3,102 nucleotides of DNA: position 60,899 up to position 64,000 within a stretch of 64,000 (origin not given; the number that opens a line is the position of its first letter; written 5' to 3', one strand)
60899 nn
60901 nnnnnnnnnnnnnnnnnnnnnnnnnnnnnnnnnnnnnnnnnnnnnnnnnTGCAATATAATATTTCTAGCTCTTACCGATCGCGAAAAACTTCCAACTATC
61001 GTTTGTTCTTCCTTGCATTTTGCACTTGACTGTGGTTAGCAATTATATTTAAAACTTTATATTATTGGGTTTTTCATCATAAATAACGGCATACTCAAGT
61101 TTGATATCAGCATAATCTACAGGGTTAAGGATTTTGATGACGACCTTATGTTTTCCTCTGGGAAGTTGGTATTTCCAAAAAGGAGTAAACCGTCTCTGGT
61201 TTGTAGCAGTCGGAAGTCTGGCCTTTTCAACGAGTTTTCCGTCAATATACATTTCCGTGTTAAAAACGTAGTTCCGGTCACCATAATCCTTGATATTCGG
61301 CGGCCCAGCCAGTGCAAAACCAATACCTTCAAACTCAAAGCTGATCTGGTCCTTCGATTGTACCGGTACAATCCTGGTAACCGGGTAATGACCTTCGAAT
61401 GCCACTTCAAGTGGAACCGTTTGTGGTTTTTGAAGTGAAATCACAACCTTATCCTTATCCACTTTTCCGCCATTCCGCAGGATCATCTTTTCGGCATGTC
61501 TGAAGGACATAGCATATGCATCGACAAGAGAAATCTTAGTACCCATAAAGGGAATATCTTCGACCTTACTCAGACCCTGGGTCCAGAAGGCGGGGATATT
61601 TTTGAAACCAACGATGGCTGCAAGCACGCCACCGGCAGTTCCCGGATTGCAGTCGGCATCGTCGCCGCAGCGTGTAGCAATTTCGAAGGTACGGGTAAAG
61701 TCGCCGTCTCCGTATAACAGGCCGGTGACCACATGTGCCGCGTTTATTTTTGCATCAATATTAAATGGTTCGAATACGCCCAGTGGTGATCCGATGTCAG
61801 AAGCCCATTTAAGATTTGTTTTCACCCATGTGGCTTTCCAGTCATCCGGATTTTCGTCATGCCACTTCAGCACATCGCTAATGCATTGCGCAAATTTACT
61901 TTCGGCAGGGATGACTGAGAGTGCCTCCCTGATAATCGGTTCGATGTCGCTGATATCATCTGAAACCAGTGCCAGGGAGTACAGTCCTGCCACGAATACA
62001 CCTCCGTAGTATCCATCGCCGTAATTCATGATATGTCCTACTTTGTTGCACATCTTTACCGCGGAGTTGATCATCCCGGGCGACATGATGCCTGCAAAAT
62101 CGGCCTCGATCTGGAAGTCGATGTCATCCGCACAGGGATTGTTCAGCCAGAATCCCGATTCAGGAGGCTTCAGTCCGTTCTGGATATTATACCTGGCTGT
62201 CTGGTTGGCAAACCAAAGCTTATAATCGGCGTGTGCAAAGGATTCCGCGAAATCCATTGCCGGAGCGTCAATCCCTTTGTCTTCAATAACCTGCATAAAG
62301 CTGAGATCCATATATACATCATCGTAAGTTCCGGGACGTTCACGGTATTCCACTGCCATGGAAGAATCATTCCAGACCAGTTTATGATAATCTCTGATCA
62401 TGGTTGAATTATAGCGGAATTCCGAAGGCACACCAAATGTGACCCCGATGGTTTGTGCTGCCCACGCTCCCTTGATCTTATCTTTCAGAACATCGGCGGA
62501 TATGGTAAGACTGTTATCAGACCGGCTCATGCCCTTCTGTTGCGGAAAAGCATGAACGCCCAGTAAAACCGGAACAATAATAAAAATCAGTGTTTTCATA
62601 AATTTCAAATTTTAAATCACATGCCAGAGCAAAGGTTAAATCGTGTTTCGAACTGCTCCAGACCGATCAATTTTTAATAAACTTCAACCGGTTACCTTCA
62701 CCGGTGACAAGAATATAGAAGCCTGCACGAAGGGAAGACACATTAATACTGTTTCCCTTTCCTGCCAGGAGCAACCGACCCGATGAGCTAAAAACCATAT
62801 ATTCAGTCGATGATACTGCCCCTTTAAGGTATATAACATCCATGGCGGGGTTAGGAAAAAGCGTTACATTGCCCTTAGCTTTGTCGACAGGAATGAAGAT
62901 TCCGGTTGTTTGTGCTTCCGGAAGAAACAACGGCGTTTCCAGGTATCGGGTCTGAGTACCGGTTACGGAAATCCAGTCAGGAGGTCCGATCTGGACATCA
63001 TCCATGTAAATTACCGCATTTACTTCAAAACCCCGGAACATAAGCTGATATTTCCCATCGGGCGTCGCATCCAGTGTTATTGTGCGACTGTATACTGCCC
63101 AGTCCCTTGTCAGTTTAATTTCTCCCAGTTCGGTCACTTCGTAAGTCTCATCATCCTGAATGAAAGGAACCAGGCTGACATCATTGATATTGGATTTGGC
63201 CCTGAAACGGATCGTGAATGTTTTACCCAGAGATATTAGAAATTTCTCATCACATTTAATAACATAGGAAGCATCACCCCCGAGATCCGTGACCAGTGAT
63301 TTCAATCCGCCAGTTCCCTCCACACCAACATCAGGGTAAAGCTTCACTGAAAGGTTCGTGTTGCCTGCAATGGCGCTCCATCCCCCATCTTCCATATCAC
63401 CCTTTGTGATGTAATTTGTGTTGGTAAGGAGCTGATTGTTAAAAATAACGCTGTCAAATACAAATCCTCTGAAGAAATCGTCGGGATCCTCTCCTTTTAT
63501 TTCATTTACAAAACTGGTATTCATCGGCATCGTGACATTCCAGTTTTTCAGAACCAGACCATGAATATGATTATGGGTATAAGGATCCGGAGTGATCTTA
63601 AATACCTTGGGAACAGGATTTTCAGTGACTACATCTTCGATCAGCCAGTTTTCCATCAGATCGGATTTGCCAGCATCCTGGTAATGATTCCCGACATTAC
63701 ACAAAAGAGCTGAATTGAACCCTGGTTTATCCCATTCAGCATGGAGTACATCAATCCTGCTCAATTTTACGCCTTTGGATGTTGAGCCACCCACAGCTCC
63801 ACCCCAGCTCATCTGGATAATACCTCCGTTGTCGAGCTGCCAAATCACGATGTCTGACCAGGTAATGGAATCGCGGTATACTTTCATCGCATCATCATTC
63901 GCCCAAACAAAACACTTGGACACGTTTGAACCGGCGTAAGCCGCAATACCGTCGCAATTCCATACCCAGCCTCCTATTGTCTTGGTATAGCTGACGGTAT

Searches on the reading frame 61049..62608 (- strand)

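Call 44: search_protein_families(library=pfam, proteins=[window:61049-62608:-], max_evalue=0.00001)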
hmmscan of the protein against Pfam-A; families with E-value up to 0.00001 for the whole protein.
window:61049-62608:- (519 aa): 1 family
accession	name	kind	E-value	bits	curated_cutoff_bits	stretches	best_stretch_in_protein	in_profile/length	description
PF03747.19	ADP_ribosyl_GH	-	4.8e-36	125.3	26.2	1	47-340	1-286/287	ADP-ribosylglycohydrolase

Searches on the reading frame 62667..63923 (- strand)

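Call 44: search_protein_families(library=pfam, proteins=[window:62667-63923:-], max_evalue=0.00001)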
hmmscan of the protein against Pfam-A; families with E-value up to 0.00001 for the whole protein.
window:62667-63923:- (418 aa): 2 families
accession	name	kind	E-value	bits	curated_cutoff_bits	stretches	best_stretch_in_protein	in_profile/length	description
PF18962.6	Por_Secre_tail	-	6.4e-06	26.8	27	0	355-411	1-66/75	Secretion system C-terminal sorting domain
PF02018.23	CBM_4_9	-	8.7e-06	26.6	25.9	0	170-290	2-124/136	Carbohydrate binding domain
